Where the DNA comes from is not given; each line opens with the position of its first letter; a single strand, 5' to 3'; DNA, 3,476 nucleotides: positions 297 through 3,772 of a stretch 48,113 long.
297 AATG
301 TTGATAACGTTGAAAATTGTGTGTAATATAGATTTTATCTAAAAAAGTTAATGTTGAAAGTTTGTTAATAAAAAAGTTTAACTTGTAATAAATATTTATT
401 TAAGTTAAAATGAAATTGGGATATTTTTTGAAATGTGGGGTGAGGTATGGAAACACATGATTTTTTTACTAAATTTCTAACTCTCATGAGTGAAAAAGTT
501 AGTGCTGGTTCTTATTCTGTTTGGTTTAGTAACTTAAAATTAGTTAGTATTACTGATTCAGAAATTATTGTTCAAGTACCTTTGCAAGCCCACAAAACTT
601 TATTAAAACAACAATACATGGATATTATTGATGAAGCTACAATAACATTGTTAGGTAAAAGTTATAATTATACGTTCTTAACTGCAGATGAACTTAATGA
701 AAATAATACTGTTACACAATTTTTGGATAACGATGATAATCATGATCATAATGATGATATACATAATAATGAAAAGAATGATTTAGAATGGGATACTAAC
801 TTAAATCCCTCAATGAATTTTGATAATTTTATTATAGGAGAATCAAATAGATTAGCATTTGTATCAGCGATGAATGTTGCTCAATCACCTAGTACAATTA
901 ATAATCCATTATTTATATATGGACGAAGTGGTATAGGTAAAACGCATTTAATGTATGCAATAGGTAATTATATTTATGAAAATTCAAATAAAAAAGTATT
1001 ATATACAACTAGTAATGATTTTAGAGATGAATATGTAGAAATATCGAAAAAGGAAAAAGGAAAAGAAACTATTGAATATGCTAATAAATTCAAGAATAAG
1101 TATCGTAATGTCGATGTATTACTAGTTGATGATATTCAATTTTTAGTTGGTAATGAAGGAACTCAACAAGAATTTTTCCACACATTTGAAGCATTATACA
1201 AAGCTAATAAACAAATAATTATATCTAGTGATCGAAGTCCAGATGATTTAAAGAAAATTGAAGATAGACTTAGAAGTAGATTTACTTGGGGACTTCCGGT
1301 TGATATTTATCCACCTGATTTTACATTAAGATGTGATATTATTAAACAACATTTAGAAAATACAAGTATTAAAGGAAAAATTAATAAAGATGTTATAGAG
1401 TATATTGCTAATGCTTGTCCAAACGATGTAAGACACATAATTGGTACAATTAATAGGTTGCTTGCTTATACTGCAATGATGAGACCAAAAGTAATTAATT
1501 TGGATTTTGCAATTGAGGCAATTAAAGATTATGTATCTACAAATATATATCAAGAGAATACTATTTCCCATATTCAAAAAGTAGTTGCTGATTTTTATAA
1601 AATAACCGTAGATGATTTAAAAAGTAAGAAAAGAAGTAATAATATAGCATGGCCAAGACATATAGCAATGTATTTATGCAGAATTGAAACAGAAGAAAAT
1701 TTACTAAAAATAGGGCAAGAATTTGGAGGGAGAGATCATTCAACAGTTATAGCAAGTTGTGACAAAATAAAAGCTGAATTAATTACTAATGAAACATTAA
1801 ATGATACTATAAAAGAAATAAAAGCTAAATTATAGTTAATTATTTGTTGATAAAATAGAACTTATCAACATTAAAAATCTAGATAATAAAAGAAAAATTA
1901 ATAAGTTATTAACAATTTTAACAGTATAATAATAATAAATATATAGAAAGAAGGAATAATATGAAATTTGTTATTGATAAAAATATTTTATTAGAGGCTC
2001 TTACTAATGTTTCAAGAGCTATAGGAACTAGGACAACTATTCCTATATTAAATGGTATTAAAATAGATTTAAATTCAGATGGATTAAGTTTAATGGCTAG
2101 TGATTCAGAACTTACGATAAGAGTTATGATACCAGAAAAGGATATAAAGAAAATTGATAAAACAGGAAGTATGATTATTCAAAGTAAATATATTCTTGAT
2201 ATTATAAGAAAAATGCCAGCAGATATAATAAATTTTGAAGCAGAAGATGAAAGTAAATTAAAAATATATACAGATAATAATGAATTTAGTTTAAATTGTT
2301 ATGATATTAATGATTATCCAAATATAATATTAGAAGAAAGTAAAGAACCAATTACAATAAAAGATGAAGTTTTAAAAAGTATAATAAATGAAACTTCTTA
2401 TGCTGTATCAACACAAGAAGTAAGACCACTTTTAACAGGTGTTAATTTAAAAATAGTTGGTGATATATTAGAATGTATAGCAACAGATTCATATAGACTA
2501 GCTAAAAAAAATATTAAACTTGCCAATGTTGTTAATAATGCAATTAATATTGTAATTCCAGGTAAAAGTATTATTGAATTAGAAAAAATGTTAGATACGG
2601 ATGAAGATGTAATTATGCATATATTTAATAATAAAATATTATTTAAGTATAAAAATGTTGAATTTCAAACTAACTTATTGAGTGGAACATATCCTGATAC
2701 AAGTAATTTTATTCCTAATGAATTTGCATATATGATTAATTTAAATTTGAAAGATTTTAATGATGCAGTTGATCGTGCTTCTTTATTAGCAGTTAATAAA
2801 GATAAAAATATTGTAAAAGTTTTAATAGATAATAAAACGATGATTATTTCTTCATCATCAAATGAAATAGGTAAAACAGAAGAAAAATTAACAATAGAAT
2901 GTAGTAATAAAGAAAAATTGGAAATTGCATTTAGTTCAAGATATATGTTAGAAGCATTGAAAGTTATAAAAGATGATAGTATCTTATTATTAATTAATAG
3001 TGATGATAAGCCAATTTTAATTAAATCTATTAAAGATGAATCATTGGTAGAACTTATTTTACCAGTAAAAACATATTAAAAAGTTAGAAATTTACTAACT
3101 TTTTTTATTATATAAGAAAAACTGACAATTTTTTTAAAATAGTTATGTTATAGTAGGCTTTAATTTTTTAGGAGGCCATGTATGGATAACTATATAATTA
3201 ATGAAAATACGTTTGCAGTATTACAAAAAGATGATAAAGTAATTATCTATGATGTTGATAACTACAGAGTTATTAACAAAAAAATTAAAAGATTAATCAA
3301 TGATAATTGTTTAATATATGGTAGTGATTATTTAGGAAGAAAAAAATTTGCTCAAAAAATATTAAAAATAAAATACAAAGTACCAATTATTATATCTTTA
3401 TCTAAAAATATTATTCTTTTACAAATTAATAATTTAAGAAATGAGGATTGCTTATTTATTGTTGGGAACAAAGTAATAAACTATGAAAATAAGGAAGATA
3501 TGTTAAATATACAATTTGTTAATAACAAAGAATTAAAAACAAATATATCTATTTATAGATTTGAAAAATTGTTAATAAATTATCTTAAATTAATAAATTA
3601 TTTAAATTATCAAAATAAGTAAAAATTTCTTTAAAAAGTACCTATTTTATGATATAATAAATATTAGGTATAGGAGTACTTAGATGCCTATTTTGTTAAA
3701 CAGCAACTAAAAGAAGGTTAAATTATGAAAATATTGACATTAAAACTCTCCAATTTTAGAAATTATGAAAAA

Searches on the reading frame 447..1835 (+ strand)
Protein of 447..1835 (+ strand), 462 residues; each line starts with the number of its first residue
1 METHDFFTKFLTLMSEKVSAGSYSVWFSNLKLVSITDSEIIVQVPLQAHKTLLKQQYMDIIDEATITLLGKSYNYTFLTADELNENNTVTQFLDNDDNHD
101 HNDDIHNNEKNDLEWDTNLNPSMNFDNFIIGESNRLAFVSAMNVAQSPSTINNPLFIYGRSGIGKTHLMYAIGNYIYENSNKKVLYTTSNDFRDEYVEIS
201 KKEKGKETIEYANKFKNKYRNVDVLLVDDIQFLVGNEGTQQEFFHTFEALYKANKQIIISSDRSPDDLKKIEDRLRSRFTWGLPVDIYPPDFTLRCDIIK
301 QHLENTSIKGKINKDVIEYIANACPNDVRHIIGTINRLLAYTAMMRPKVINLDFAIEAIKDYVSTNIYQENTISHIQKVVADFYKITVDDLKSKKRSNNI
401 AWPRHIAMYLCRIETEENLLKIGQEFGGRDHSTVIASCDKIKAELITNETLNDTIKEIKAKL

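Call 8: search_protein_families(library=ncbifam, proteins=[window:447-1835:+], max_evalue=0.00001)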
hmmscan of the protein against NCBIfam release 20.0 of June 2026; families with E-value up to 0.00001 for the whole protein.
window:447-1835:+ (462 aa): 13 families
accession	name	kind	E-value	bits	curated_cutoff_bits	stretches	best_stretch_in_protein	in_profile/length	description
TIGR00362.1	DnaA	equivalog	5.9e-139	463.9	343.9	1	9-462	3-437/437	chromosomal replication initiator protein DnaA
NF001154.0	PRK00149.3-3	equivalog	3e-94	316.6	410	1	10-461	14-457/462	chromosomal replication initiator protein DnaA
NF009087.0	PRK12422.1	equivalog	1.3e-65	222.4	657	1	104-459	88-440/455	chromosomal replication initiator protein DnaA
TIGR03420.1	DnaA_homol_Hda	equivalog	7.5e-25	87.8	194.8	1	117-345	6-212/226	DnaA regulatory inactivator Hda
NF005304.0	PRK06835.1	equivalog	2.1e-15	56.7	215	1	144-279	175-305/330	ATP-binding protein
NF038214.1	IS21_help_AAA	equivalog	3.8e-13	49.7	200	1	154-266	92-195/232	IS21-like element helper ATPase IstB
NF005378.0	PRK06921.1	subfamily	3.9e-11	42.5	207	1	151-279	116-240/266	hypothetical protein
NF005992.0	PRK08116.1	subfamily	4.8e-11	42.3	189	1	122-279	81-237/269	hypothetical protein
NF005982.0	PRK08084.1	equivalog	1.7e-08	34.3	268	1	122-338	18-213/235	DnaA inactivator Hda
NF006571.0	PRK09087.1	equivalog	6.2e-07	29.4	297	0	108-352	4-213/228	DnaA regulatory inactivator HdaA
NF040713.1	ZapE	equivalog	4.5e-06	26.2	140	0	145-270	46-164/344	cell division protein ZapE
NF006038.0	PRK08181.1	subfamily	6.1e-06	25.7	317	1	117-262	70-208/271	transposase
NF006616.1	PRK09183.1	subfamily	7.4e-06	25.4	300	0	155-260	103-201/253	IS21-like element helper ATPase IstB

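Call 11: find_encoding_contigs(protein=window:447-1835:+, flank=10000, max_places=6)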
Protein window:447-1835:+ (462 aa): no gene with exactly this product is on record in the collection.

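Call 70: find_homologous_proteins(query=window:447-1835:+, max_evalue=1e-50)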
Query window:447-1835:+ (462 aa): 7993 proteins with E <= 1e-50 among 8000 candidates; the best 120 are listed.
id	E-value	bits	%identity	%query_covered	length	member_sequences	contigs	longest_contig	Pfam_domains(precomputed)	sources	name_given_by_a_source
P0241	0.0e+0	1036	100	100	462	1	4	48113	PF13173.13,PF11638.14,PF01695.24,PF00308.25,PF08299.18,PF00004.36,PF01637.25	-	-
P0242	3.1e-266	901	88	100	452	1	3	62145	PF13173.13,PF11638.14,PF01695.24,PF00308.25,PF08299.18,PF00004.36,PF01637.25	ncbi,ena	-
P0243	1.2e-255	867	83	100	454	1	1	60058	PF13173.13,PF11638.14,PF01695.24,PF00308.25,PF08299.18,PF00004.36,PF13401.13,PF01637.25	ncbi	-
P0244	4.8e-248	842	81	100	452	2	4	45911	PF13173.13,PF11638.14,PF01695.24,PF00308.25,PF08299.18,PF00004.36,PF01637.25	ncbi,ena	-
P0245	1.5e-235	800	79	100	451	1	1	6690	PF13173.13,PF11638.14,PF01695.24,PF00308.25,PF08299.18,PF00004.36,PF01637.25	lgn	-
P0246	3.4e-221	753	74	100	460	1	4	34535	PF13173.13,PF00308.25,PF08299.18,PF00004.36,PF01637.25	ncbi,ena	-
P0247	3.4e-220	750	72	100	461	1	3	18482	PF13173.13,PF11638.14,PF00308.25,PF08299.18,PF01637.25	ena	-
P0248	7.3e-220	749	72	100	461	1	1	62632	PF13173.13,PF11638.14,PF00308.25,PF08299.18,PF01637.25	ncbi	-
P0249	2.9e-217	740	72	100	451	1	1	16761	PF13173.13,PF11638.14,PF01695.24,PF00308.25,PF08299.18,PF00910.29,PF00004.36,PF01637.25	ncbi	-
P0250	3.6e-217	740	71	100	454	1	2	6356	PF13173.13,PF11638.14,PF01695.24,PF00308.25,PF08299.18,PF00004.36,PF01637.25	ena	-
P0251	6.0e-217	739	72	100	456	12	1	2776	PF13173.13,PF11638.14,PF01695.24,PF00308.25,PF08299.18,PF00004.36,PF01637.25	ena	-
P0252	6.9e-217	739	73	100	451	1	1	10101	PF13173.13,PF11638.14,PF01695.24,PF00308.25,PF08299.18,PF00004.36,PF01637.25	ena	-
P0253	2.0e-216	737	72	100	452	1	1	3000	PF13173.13,PF11638.14,PF00308.25,PF08299.18,PF00004.36,PF01637.25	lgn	-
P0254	2.4e-216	737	73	100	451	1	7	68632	PF13173.13,PF11638.14,PF01695.24,PF00308.25,PF08299.18,PF00004.36,PF01637.25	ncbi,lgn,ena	-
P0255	3.8e-216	736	73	100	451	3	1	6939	PF13173.13,PF11638.14,PF01695.24,PF00308.25,PF08299.18,PF00004.36,PF13401.13,PF01637.25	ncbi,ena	-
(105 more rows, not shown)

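Call 71: find_encoding_contigs(protein=P0243, flank=10000, max_places=2)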
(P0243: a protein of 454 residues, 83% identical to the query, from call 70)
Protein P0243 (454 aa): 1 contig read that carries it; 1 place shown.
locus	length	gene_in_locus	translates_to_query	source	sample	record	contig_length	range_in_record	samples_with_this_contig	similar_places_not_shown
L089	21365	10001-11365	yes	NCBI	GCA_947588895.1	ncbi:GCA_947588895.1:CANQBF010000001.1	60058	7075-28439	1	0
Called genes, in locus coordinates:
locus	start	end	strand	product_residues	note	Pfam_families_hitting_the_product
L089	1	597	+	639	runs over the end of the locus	PF00912:Transgly, PF00905:Transpeptidase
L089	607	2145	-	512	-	PF02195:ParB_N, PF17762:HTH_ParB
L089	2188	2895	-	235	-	PF02527:GidB, PF05175:MTS (weak), PF13847:Methyltransf_31 (weak)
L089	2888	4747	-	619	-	PF01134:GIDA, PF21680:GIDA_C_1st, PF13932:SAM_GIDA_C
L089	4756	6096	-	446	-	PF10396:TrmE_N, PF00350:Dynamin_N (faint), PF12631:MnmE_helical, PF01926:MMR_HSR1, PF02421:FeoB_N, PF04548:AIG1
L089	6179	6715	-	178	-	-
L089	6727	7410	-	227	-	-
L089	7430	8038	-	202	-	PF07650:KH_2 (faint), PF13083:KH_KhpA-B (weak), PF01424:R3H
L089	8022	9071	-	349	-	PF02096:60KD_IMP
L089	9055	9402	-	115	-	PF00825:Ribonuclease_P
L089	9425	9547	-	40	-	PF00468:Ribosomal_L34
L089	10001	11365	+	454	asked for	PF11638:DnaA_N (weak), PF00308:Bac_DnaA, PF01695:IstB_IS21 (weak), PF01637:ATPase_2 (weak), PF00004:AAA (weak), PF13173:AAA_14 (weak), PF13401:AAA_22 (faint), PF08299:Bac_DnaA_C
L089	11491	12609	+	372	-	PF00712:DNA_pol3_beta, PF02767:DNA_pol3_beta_2, PF02768:DNA_pol3_beta_3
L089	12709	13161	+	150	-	PF06338:ComK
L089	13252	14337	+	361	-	PF02463:SMC_N, PF13175:AAA_15 (weak), PF13476:AAA_23, PF13304:AAA_21 (weak), PF02463:SMC_N (weak), PF10088:DUF2326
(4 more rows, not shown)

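Call 72: find_encoding_contigs(protein=P0241, flank=10000, max_places=4)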
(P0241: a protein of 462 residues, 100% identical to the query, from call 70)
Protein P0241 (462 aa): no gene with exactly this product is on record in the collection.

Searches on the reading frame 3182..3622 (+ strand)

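Call 8: search_protein_families(library=ncbifam, proteins=[window:3182-3622:+], max_evalue=0.00001)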
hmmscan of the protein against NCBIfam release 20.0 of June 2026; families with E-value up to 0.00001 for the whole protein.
window:3182-3622:+ (146 aa): 0 families

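Call 23: search_protein_families(library=ncbifam, proteins=[window:3182-3622:+], max_evalue=0.00001)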
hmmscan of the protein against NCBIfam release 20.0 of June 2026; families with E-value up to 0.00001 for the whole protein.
window:3182-3622:+ (146 aa): 0 families

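Call 40: search_protein_families(library=pfam, proteins=[window:3182-3622:+], max_evalue=0.01)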
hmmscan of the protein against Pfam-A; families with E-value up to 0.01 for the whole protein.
window:3182-3622:+ (146 aa): 1 family
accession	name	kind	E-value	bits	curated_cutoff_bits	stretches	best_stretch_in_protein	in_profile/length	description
PF06338.17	ComK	-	1.1e-19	71.1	22.3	1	2-138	2-144/152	ComK protein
